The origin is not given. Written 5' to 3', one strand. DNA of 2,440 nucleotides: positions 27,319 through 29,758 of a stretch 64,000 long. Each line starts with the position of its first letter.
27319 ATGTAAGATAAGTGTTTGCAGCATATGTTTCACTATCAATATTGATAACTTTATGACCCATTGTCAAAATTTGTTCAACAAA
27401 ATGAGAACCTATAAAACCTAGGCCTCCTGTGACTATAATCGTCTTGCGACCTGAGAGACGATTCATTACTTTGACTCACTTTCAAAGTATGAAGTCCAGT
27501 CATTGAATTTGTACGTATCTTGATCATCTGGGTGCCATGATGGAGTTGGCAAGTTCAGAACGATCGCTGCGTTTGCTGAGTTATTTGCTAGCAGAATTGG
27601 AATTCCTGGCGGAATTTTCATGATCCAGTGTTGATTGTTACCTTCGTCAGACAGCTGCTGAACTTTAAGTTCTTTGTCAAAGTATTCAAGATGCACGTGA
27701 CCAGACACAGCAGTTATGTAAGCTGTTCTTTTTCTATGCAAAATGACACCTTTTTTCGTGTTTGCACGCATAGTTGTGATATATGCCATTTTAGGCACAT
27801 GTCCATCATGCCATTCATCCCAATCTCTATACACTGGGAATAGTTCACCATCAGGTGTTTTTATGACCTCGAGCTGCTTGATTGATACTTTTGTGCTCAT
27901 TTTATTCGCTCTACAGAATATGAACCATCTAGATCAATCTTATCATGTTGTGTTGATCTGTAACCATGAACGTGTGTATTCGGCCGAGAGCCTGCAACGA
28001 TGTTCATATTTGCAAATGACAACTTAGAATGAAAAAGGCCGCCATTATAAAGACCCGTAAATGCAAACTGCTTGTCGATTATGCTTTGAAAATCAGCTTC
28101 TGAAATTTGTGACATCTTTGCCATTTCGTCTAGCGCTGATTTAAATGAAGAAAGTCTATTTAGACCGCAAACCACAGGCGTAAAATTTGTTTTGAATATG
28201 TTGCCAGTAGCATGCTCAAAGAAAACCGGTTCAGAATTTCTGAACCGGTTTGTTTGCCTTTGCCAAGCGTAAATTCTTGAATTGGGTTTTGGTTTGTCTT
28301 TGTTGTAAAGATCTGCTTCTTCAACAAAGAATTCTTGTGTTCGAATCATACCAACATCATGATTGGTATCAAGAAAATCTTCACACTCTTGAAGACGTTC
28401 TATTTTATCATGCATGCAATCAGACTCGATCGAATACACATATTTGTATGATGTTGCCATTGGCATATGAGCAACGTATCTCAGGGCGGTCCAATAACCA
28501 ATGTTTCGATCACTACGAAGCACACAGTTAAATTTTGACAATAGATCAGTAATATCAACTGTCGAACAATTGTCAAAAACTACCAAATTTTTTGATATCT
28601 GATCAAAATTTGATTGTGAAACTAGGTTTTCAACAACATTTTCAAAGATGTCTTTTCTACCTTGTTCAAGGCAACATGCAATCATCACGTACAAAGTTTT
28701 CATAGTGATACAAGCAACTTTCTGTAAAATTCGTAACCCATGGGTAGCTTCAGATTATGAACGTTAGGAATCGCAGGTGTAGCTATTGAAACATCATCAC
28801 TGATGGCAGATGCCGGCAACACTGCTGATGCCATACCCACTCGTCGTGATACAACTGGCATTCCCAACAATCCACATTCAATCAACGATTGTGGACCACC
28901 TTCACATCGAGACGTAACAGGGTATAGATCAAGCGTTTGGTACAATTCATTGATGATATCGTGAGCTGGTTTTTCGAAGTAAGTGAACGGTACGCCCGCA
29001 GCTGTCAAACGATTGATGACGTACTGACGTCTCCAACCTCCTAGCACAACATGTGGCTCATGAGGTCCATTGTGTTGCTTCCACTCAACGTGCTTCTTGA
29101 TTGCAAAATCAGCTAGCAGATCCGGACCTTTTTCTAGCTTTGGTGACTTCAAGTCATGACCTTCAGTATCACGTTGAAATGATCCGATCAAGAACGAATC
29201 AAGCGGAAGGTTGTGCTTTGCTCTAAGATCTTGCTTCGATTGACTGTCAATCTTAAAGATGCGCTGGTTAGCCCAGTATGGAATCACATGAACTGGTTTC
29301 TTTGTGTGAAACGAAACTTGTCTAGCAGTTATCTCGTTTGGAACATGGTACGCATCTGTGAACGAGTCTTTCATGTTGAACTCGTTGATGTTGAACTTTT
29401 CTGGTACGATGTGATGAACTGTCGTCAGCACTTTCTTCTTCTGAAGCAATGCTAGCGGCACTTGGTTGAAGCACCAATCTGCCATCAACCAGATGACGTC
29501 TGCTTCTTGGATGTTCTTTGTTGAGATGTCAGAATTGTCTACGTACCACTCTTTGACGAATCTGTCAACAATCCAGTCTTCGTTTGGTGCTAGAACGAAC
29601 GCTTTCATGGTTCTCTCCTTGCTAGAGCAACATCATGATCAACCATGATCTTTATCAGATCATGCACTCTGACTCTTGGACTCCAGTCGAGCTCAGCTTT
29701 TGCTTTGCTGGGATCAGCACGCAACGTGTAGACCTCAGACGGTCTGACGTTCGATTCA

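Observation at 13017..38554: ~25-kb phage-borne glycan biosynthesis island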

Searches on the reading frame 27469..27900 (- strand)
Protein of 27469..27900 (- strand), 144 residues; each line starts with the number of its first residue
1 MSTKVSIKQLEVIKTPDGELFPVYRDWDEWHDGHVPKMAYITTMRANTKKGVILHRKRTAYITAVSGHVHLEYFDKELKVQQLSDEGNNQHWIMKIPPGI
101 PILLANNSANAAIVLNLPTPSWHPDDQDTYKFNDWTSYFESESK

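Call 5: search_protein_families(library=pfam, proteins=[window:27469-27900:-], max_evalue=0.01)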
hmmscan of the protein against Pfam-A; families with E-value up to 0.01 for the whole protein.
window:27469-27900:- (144 aa): 1 family
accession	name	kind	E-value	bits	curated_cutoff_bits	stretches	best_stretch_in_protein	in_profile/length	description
PF05523.17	FdtA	-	5.7e-05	23.4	23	1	4-133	2-127/131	WxcM-like, C-terminal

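Call 14: search_protein_families(library=ncbifam, proteins=[window:27469-27900:-], max_evalue=0.001)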
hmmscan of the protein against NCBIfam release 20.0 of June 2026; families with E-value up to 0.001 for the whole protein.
window:27469-27900:- (144 aa): 0 families

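Call 17: search_solved_structures(query=window:27469-27900:-, max_evalue=1, show_alignments=2)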
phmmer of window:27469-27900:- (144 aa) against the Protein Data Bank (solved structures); distinct sequences matched with E-value up to 1: 3.
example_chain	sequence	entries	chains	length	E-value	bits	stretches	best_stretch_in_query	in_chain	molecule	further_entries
6sd6_A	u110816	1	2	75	0.24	14.6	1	6-38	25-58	Antitoxin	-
3tnd_B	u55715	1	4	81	0.28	14.4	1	6-38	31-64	Antitoxin VapB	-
6vw9_B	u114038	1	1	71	0.39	13.9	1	103-140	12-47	K+/Cl-Cotransporter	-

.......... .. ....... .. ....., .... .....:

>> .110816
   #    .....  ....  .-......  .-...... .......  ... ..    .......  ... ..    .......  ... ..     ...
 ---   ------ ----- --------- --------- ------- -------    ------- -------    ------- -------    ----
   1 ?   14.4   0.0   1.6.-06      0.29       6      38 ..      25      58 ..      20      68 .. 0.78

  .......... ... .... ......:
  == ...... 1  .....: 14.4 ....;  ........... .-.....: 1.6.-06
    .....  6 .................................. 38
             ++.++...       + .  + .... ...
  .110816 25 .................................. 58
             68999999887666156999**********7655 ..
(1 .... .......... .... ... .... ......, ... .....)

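Call 42: find_homologous_proteins(query=window:27469-27900:-, max_evalue=0.001)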
Query window:27469-27900:- (144 aa): 4 proteins with E <= 0.001 among 17 candidates.
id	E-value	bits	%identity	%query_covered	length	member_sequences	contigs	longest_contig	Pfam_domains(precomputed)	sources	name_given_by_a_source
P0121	1.3e-89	316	94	100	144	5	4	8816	-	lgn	-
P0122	2.6e-62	227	70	96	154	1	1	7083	PF05523.18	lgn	-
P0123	4.4e-45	171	56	95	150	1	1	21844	-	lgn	-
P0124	8.1e-42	161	53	95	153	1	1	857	-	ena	-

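Call 45: search_solved_structures(query=A2, max_evalue=10, show_alignments=3)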
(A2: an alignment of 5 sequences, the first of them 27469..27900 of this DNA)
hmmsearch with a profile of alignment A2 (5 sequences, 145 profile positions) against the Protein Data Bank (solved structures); distinct sequences matched with E-value up to 10: 3.
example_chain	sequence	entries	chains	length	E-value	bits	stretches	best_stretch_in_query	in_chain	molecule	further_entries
6vw9_B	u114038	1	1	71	0.35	14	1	104-141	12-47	K+/Cl-Cotransporter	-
6km8_A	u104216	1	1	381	0.5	13.5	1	62-127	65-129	7S globulin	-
6vwa_A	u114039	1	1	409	0.56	13.4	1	76-141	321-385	K+/Cl-Cotransporter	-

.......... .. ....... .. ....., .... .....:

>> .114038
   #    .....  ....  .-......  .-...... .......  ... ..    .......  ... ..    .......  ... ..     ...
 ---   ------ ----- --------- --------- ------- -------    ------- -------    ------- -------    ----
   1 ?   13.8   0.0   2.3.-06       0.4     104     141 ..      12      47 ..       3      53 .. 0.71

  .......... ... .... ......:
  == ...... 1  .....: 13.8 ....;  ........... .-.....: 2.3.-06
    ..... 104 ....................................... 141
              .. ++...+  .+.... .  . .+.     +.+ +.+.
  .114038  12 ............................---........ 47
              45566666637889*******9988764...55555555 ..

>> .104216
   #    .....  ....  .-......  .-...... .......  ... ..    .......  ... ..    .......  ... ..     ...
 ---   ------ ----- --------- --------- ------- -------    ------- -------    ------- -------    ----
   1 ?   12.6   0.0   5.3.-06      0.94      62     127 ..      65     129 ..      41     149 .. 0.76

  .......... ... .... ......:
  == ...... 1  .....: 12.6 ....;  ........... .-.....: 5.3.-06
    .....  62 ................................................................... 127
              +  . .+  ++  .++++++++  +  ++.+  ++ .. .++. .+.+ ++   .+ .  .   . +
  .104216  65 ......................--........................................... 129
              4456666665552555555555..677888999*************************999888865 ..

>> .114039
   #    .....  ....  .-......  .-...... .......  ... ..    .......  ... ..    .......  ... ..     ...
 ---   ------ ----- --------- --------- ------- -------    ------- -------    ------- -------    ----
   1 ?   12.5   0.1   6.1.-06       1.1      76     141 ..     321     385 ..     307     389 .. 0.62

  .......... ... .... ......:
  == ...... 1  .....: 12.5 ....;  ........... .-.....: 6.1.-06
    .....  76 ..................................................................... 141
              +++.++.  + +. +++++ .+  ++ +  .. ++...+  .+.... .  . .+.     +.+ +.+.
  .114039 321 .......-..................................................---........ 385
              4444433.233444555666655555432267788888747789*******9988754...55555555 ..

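Call 73: predict_structure(alignment_id=A2)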
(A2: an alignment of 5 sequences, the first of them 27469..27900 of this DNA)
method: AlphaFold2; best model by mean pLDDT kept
length: 144 residues; sequences in the alignment: 5
mean_pLDDT: 72.4   pTM: 0.67
mean pLDDT of the five models: 72.4, 69.1, 67.5, 60.1, 58.1
residues with pLDDT >= 90: 11; 70-90: 71; 50-70: 52; < 50: 10
segments of 3 or more residues with pLDDT < 50: 118-124
pLDDT, mean of each block of 10 residues (from residue 1): 76 69 56 58 84 67 86 88 84 84 88 70 51 59 57
secondary structure, 60 per line:
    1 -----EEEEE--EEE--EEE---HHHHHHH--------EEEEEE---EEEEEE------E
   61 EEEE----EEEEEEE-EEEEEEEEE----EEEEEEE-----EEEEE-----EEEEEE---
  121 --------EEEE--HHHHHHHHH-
elements in order: E6-10 E13-15 E18-20 H24-30 E39-44 E48-53 E60-64 E69-75 E77-85 E90-96 E102-106 E112-117 E129-132 H135-143

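Call 76: fold_search(model_id=the predicted structure, library=pdb)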
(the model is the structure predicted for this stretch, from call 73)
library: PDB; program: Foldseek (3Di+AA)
matches with E <= 10: 1750; with E <= 0.001: 133
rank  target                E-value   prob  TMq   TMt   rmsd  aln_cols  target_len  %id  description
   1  4zu7_G                4.5e-06  1.00  0.61  0.64  10.0       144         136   17  X-ray structure if the QdtA 3,4-ketoisomerase from Thermoanaerobacterium thermosaccharolyticum, double mutant Y17R/R97 (released 2015-07-15)
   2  4o9e_A                4.5e-06  1.00  0.61  0.64  10.0       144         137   17  Crystal structure of QdtA, a sugar 3,4-ketoisemerase from Thermoanaerobacterium thermosaccharolyticum in complex with  (released 2014-04-09)
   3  4zu5_A                7.3e-06  1.00  0.60  0.62   9.9       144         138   17  Crystal structure of the QdtA 3,4-Ketoisomerase from Thermoanaerobacterium thermosaccharolyticum, apo form (released 2016-03-30)
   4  4zu7_E                9.0e-06  1.00  0.60  0.62  10.0       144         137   17  X-ray structure if the QdtA 3,4-ketoisomerase from Thermoanaerobacterium thermosaccharolyticum, double mutant Y17R/R97 (released 2015-07-15)
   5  9kyn_A                9.5e-06  1.00  0.63  0.51   4.4       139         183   17  artificial dinuclear Cu-bound metalloprotein 3 (D3:Cu) (released 2025-07-02)
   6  9j9t_A                1.2e-05  1.00  0.63  0.51   3.6       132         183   17  artificial mononuclear Zn-bound metalloprotein 4 (M4:Zn) (released 2025-07-02)
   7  4zu5_B                1.2e-05  1.00  0.60  0.64   9.9       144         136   16  Crystal structure of the QdtA 3,4-Ketoisomerase from Thermoanaerobacterium thermosaccharolyticum, apo form (released 2016-03-30)
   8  4o9g_A                1.2e-05  1.00  0.60  0.62  10.0       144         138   17  Crystal structure of the H51N mutant of the 3,4-ketoisomerase QdtA from Thermoanaerobacterium thermosaccharolyticum in (released 2014-04-09)
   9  4zu7_A                1.3e-05  1.00  0.61  0.64  10.0       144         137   17  X-ray structure if the QdtA 3,4-ketoisomerase from Thermoanaerobacterium thermosaccharolyticum, double mutant Y17R/R97 (released 2015-07-15)
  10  7m15_C                1.3e-05  1.00  0.61  0.51   8.8       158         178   18  crystal structure of cj1430 in the presence of GDP-D-glycero-L-gluco-heptose, a GDP-D-glycero-4-keto-D-lyxo-heptose-3, (released 2021-03-24)
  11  7m14_F                1.3e-05  1.00  0.61  0.52   9.9       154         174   19  x-ray structure of cj1430 in the presence of GDP, a GDP-D-glycero-4-keto-D-lyxo-heptose-3,5-epimerase from campylobact (released 2021-03-24)
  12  7an4_B                1.4e-05  1.00  0.62  0.52   8.8       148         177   19  MlghB, GDP-mannoheptose C3,5 epimerase from Campylobacter jejuni complex with GDP-mannose (released 2020-10-21)
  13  9j9u_A                1.6e-05  1.00  0.63  0.51   4.4       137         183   16  artificial dinuclear Mn-bound metalloprotein 2 (D2:Mn) (released 2025-07-02)
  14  4zu7_B                1.7e-05  1.00  0.60  0.62  10.0       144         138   17  X-ray structure if the QdtA 3,4-ketoisomerase from Thermoanaerobacterium thermosaccharolyticum, double mutant Y17R/R97 (released 2015-07-15)
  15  9j9s_A                1.8e-05  1.00  0.63  0.51   3.7       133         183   16  artificial mononuclear Zn-bound metalloprotein 5 (M5:Zn) (released 2025-07-02)
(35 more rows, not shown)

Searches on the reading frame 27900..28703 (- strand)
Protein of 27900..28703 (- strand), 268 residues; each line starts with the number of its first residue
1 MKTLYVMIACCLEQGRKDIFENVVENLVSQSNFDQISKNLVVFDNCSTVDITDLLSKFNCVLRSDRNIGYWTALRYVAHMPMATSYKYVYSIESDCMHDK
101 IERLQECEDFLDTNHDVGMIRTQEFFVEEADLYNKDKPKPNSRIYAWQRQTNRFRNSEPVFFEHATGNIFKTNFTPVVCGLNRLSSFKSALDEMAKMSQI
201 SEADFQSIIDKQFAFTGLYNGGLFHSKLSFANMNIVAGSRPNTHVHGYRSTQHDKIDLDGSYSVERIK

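Call 5: search_protein_families(library=pfam, proteins=[window:27900-28703:-], max_evalue=0.01)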
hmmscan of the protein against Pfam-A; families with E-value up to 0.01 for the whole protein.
window:27900-28703:- (268 aa): 0 families

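Call 14: search_protein_families(library=ncbifam, proteins=[window:27900-28703:-], max_evalue=0.001)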
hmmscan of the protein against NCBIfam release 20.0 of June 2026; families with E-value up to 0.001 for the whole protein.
window:27900-28703:- (268 aa): 0 families

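Call 33: search_protein_families(library=phrogs, proteins=[window:27900-28703:-], max_evalue=0.01)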
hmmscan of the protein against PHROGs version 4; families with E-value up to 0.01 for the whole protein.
window:27900-28703:- (268 aa): 0 families

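Call 46: search_protein_families(library=pfam, proteins=[window:27900-28703:-], max_evalue=5)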
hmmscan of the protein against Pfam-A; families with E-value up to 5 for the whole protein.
window:27900-28703:- (268 aa): 1 family
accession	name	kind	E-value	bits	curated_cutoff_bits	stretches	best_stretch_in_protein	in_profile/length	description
PF07552.16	Coat_X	-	2.9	8.2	27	1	21-52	1-32/58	Spore Coat Protein X and V domain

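Call 84: search_solved_structures(query=A4, max_evalue=1)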
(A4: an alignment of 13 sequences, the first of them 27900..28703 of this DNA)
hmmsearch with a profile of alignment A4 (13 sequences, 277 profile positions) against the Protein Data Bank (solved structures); distinct sequences matched with E-value up to 1: 0.

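Call 101: find_homologous_proteins(query=window:27900-28703:-, max_evalue=0.001)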
Query window:27900-28703:- (268 aa): 23 proteins with E <= 0.001 among 310 candidates.
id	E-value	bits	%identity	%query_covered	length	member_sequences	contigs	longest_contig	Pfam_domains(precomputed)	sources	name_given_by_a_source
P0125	2.9e-180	615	100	100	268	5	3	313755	-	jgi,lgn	-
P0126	2.7e-123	428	68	100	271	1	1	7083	PF00535.33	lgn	-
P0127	1.8e-105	370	61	99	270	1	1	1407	PF00535.33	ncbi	-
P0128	2.0e-102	360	60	99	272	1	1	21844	-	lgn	-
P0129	1.1e-84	302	53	100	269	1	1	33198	-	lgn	-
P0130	4.5e-82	293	52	99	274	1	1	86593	-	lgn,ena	-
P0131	1.4e-78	282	51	100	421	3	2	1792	-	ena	-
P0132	7.5e-77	276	48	100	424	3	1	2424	-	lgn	-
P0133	4.1e-73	264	49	100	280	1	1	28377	-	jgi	jgi:hypothetical protein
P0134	8.9e-63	230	42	100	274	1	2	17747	-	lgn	-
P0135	1.8e-41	160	38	89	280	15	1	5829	-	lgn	-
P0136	2.5e-36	143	37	99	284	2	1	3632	-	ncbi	-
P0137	9.0e-35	138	35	98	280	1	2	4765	-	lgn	-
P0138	1.1e-27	115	29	99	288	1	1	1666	-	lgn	-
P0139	4.7e-27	113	28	95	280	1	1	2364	-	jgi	jgi:hypothetical protein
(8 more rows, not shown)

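Call 102: find_encoding_contigs(protein=P0125, flank=10000, max_places=3)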
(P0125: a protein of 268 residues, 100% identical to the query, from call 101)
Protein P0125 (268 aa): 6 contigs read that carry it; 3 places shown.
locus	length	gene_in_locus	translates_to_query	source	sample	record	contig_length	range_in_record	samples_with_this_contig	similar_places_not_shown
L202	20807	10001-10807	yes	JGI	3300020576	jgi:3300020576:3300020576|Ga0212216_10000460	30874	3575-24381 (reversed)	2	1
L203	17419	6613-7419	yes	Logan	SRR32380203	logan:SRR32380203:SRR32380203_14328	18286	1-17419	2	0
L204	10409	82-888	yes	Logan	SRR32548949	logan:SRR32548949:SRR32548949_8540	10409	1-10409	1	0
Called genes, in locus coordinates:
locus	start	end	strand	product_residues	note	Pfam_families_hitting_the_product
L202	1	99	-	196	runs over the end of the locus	-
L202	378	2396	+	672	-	PF00535:Glycos_transf_2 (faint)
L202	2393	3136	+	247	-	PF01596:Methyltransf_3, PF13578:Methyltransf_24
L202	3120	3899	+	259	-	PF13641:Glyco_tranf_2_3, PF00535:Glycos_transf_2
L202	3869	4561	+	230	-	PF24308:DUF7487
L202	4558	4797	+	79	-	PF26761:Acb5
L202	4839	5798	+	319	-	-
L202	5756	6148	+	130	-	-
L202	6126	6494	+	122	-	-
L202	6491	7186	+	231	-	PF22083:I-HmuI_NUMOD-like (weak)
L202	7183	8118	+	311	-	PF13439:Glyco_transf_4 (faint), PF00534:Glycos_transf_1, PF13692:Glyco_trans_1_4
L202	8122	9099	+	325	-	PF01370:Epimerase, PF02719:Polysacc_synt_2 (weak), PF04321:RmlD_sub_bind, PF16363:GDP_Man_Dehyd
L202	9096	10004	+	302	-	-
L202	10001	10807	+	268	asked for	-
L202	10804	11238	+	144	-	-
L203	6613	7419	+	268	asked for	-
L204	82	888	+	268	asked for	-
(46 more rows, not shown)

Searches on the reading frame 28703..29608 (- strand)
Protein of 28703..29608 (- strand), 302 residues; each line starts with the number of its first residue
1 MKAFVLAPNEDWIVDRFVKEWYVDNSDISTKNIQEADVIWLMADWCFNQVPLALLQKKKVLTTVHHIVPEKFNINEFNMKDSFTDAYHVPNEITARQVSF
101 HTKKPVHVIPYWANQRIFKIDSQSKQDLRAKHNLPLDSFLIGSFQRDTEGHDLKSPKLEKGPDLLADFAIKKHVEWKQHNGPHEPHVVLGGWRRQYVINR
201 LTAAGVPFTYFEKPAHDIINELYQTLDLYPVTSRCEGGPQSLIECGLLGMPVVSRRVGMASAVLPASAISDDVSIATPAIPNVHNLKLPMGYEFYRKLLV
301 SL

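Call 5: search_protein_families(library=pfam, proteins=[window:28703-29608:-], max_evalue=0.01)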
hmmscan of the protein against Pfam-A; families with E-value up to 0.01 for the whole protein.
window:28703-29608:- (302 aa): 2 families
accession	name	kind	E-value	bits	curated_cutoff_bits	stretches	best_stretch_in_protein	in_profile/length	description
PF13692.12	Glyco_trans_1_4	-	0.0002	22.1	27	1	186-263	35-115/142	Glycosyl transferases group 1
PF00534.26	Glycos_transf_1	-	0.00059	19.9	26.4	1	211-263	79-130/172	Glycosyl transferases group 1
